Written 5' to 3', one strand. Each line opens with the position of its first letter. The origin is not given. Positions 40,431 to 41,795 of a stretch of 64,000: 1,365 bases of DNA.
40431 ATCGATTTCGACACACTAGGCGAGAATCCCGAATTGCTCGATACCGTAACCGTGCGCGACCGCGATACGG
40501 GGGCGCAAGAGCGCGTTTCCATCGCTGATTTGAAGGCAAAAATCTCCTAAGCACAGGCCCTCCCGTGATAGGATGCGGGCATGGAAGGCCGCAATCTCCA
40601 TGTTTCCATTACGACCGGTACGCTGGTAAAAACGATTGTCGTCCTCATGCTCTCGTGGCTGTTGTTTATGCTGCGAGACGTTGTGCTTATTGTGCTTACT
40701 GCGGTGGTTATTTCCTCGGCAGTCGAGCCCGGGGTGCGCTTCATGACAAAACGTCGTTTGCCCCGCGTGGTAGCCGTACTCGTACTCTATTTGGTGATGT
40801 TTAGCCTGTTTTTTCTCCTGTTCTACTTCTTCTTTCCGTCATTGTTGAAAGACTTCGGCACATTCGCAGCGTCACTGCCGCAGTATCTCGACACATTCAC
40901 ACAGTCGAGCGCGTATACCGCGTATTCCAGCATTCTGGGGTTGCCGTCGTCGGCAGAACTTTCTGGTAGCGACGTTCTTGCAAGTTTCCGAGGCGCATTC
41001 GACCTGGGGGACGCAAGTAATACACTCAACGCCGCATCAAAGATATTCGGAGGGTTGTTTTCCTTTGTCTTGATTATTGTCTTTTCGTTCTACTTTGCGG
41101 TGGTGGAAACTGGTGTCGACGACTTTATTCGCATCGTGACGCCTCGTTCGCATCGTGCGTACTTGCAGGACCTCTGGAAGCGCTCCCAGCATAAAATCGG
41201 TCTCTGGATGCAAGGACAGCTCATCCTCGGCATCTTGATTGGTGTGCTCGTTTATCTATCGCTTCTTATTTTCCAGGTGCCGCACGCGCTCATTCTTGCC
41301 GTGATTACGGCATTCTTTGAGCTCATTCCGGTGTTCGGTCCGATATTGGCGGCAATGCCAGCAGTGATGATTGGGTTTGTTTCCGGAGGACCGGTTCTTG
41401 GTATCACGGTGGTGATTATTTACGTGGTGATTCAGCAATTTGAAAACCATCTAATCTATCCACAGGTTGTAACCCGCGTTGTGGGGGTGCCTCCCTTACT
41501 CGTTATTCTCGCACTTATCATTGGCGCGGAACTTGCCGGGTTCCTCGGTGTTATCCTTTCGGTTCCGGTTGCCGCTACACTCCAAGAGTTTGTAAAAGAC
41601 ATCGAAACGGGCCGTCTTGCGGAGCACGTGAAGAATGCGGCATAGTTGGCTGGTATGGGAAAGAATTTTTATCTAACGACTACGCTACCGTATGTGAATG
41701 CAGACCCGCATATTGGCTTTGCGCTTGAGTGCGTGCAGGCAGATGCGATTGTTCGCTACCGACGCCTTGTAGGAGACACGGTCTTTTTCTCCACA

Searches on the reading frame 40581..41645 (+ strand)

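Call 11: search_protein_families(library=pfam, proteins=[window:40581-41645:+], max_evalue=0.01)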
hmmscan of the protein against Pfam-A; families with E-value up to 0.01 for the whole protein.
window:40581-41645:+ (354 aa): 1 family
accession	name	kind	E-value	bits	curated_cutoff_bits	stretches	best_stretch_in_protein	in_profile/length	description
PF01594.21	AI-2E_transport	-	6.5e-61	206.7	34.3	1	19-341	6-326/327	AI-2E family transporter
